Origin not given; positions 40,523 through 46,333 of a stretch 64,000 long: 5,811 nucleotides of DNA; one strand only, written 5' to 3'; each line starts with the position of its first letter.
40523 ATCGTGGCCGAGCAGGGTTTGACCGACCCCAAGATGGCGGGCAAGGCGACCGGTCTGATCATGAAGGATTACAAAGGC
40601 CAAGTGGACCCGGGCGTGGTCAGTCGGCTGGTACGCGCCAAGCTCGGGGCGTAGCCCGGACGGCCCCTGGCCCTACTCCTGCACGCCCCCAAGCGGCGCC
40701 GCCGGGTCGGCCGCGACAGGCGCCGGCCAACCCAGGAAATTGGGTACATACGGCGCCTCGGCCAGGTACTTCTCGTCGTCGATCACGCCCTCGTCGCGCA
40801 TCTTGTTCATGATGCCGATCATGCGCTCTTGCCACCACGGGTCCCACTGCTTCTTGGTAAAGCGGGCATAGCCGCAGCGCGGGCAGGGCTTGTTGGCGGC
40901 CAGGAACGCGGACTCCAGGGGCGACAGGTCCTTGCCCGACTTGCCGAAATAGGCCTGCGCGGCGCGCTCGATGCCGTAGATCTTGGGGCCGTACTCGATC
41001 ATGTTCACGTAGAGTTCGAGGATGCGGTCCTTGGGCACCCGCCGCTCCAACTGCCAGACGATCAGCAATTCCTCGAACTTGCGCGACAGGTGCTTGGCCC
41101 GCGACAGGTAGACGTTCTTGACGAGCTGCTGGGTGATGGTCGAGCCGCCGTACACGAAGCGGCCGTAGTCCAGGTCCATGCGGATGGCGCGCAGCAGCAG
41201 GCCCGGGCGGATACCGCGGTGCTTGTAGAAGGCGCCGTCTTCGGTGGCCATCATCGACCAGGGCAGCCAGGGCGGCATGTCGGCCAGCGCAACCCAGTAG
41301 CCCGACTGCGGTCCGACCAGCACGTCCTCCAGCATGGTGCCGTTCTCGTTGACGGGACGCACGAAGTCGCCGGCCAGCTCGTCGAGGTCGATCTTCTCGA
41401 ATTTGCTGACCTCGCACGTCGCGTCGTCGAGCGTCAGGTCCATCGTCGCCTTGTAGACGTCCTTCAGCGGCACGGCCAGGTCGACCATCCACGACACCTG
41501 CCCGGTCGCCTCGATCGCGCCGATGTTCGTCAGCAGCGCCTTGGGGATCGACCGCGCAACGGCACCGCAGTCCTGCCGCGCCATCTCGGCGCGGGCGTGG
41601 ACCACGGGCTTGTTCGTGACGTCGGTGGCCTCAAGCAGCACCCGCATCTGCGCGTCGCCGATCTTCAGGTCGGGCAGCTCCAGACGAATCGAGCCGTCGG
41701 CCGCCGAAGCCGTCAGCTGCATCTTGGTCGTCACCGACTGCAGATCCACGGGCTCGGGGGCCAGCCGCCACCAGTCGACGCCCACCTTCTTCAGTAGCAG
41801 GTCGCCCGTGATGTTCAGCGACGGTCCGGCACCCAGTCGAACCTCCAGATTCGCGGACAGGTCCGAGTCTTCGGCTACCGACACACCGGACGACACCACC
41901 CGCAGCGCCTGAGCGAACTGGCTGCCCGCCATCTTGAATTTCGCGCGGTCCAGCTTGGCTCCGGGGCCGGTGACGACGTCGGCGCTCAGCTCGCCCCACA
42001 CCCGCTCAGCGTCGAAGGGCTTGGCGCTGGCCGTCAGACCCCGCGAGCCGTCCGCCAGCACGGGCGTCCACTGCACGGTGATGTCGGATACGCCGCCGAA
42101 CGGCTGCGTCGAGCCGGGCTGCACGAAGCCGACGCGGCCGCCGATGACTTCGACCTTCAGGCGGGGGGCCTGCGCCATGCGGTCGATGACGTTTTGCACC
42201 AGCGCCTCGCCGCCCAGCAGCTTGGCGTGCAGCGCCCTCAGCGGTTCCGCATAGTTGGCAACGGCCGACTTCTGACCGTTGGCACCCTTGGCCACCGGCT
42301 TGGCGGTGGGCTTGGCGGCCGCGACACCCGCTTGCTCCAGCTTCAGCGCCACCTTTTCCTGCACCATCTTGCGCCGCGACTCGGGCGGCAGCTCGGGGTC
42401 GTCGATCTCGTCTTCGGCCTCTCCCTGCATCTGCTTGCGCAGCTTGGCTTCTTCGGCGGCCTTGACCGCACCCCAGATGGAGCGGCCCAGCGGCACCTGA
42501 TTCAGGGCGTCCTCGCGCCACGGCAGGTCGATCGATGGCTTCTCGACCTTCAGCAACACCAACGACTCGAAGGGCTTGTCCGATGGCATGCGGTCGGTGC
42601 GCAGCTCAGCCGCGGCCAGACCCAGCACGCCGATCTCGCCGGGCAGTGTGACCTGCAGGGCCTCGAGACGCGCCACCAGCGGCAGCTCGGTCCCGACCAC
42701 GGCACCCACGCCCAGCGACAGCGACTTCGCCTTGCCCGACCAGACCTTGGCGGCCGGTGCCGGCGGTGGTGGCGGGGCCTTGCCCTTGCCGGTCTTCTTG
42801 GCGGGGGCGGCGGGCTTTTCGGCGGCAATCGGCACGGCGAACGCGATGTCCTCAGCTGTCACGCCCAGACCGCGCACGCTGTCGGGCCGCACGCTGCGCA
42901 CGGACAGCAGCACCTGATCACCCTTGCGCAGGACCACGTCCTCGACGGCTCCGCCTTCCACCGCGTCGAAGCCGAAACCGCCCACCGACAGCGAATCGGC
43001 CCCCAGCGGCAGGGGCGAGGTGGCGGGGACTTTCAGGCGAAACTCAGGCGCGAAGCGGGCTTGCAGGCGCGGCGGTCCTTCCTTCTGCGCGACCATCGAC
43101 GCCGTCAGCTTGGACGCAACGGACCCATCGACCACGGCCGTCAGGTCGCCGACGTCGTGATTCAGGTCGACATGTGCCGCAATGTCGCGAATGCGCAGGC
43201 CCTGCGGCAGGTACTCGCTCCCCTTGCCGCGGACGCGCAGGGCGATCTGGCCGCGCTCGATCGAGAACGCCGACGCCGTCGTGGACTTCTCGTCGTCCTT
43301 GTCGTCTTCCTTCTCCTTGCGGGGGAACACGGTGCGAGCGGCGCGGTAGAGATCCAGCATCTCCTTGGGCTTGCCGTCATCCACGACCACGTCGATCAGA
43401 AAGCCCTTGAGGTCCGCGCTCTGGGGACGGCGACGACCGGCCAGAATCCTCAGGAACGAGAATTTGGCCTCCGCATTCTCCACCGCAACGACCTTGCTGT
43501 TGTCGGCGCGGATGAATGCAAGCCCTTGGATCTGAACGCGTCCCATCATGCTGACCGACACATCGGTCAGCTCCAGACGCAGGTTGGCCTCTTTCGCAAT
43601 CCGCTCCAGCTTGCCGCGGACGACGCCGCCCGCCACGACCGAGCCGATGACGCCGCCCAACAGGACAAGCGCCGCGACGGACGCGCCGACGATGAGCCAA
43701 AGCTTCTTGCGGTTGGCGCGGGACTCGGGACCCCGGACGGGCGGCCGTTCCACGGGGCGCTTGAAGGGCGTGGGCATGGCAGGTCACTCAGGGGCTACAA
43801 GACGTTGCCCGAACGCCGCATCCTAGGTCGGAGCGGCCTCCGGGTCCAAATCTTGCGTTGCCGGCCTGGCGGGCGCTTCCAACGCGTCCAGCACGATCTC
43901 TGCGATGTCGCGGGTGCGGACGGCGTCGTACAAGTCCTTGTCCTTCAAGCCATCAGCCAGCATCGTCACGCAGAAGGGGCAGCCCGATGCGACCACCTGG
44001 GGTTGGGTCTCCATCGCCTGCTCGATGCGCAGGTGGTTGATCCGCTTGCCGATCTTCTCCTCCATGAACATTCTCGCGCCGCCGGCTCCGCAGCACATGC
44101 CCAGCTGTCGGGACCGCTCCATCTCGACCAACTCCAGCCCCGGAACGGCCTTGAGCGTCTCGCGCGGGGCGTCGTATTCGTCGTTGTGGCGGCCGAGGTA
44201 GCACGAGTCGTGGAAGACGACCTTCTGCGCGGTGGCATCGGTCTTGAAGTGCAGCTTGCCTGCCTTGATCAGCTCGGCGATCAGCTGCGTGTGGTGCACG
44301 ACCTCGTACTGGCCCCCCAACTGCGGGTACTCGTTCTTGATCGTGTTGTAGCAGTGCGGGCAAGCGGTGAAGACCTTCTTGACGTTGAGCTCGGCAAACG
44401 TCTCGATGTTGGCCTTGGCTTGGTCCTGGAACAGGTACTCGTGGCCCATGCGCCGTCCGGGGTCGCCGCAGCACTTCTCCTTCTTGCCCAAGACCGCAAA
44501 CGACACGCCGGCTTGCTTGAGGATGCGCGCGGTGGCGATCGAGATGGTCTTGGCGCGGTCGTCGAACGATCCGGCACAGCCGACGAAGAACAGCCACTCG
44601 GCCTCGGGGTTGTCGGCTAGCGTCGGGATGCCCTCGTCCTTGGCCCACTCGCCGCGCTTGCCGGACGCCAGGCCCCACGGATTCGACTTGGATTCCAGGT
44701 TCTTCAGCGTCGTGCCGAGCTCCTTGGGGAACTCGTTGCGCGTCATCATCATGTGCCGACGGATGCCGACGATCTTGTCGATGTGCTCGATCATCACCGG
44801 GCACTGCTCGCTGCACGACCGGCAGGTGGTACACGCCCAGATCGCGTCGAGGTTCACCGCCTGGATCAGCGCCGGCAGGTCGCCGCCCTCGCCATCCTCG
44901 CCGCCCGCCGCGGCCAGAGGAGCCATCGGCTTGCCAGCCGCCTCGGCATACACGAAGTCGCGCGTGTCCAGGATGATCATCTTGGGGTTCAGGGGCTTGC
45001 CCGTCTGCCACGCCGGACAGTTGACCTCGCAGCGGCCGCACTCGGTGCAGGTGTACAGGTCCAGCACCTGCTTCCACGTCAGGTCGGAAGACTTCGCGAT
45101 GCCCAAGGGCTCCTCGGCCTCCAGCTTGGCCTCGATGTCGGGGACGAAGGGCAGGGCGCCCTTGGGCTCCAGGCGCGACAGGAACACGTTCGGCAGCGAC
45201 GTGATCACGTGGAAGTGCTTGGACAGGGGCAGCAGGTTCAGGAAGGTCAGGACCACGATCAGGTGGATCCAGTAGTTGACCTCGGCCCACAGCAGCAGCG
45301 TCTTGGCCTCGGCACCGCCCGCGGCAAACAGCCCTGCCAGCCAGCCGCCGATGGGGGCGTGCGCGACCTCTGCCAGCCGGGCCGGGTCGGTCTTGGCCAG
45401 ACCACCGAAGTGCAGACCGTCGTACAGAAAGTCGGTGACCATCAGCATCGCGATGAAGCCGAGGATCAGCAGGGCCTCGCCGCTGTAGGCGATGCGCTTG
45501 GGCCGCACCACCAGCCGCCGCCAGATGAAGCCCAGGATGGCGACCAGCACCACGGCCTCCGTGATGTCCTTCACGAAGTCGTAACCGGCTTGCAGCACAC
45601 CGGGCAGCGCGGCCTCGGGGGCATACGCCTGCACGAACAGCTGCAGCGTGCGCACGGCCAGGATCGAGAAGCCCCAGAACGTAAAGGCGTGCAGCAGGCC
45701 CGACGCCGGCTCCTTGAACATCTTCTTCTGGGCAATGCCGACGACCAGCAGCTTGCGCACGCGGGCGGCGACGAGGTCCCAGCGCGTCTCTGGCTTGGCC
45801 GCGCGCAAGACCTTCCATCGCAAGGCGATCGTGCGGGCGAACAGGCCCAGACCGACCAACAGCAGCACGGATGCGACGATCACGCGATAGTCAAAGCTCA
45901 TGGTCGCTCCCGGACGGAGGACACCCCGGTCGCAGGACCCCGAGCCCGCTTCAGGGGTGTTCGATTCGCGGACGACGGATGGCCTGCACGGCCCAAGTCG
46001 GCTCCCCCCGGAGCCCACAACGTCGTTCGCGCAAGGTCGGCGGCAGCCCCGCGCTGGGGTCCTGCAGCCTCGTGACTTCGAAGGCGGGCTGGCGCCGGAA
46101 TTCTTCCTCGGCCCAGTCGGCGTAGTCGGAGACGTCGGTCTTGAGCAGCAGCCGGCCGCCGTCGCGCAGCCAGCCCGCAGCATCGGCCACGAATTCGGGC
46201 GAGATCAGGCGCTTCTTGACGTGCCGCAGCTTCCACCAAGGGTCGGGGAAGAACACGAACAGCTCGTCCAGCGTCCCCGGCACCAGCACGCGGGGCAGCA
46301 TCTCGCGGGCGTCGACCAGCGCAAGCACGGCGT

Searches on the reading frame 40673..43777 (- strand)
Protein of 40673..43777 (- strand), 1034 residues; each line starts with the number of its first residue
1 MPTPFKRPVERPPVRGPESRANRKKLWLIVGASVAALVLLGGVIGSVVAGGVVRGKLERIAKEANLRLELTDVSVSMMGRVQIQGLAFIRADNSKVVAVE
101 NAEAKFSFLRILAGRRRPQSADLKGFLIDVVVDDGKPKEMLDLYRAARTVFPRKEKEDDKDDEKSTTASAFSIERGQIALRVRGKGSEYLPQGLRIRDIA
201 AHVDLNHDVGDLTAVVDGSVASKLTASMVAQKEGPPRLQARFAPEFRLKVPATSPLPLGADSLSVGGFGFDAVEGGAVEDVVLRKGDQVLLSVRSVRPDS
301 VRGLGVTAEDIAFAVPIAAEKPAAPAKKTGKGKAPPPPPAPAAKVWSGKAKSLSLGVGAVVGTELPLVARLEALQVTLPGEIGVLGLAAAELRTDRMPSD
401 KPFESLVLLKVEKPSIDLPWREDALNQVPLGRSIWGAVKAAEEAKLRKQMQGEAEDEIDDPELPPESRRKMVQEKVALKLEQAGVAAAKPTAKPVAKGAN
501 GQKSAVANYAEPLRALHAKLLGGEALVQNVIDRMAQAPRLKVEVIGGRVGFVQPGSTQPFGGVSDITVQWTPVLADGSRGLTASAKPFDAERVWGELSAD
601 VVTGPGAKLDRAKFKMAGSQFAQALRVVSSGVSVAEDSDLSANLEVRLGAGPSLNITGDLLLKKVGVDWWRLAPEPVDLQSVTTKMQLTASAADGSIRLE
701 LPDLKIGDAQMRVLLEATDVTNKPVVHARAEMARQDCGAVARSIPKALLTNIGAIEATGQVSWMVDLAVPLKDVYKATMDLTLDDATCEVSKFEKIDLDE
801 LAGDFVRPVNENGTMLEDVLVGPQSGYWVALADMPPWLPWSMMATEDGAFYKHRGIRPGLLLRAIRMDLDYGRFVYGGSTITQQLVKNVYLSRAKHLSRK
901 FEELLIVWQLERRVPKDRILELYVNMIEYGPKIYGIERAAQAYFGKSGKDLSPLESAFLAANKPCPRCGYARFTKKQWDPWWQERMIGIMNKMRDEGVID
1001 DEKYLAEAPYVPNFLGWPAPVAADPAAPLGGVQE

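Call 41: search_protein_families(library=pfam, proteins=[window:40673-43777:-], max_evalue=0.001)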
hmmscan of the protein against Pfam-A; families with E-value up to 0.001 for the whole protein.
window:40673-43777:- (1034 aa): 2 families
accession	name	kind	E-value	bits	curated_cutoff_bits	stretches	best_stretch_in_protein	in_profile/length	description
PF00912.28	Transgly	-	2e-46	158.1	27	1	823-967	11-155/178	Transglycosylase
PF05359.17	DUF748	-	6.4e-08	31.5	50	1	19-186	10-172/1037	Domain of Unknown Function (DUF748)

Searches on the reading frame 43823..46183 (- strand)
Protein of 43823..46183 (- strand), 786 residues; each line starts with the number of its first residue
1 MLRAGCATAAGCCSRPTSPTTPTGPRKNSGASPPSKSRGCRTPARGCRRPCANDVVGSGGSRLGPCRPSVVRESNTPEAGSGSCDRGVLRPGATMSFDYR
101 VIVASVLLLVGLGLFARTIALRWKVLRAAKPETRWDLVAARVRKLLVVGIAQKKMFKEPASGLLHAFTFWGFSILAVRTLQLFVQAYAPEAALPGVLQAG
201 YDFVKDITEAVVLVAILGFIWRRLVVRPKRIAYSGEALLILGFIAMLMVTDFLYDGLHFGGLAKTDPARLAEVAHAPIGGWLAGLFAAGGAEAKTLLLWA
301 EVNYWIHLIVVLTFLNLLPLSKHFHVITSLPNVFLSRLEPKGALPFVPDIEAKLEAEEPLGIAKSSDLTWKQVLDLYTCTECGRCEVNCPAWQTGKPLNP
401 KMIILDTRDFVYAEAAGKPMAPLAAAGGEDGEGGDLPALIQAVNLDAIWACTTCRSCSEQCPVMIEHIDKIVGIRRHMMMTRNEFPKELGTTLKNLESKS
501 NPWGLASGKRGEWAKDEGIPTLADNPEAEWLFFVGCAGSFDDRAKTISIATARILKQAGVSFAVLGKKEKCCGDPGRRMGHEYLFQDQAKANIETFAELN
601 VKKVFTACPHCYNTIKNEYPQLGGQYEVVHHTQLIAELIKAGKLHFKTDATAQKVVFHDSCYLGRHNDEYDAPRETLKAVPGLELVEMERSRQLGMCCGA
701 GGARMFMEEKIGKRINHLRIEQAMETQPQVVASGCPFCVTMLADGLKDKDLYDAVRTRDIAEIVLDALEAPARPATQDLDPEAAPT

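Call 41: search_protein_families(library=pfam, proteins=[window:43823-46183:-], max_evalue=0.001)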
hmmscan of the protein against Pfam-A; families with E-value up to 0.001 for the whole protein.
window:43823-46183:- (786 aa): 6 families
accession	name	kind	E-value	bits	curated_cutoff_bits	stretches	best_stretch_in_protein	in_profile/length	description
PF02754.22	CCG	-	2e-40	137.2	20.6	2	655-742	1-84/85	Cysteine-rich domain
PF13183.11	Fer4_8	-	7.1e-09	36.5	27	1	376-464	2-67/68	4Fe-4S dicluster domain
PF13187.11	Fer4_9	-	2.6e-08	34.2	27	1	379-463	2-49/52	4Fe-4S dicluster domain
PF13237.11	Fer4_10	-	3e-08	33.9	25.5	1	373-462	3-53/53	4Fe-4S dicluster domain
PF13534.11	Fer4_17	-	1.4e-05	26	22.2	0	374-390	41-57/61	4Fe-4S dicluster domain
PF12797.12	Fer4_2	-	0.00022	21.4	24.5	1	370-391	1-22/22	4Fe-4S binding domain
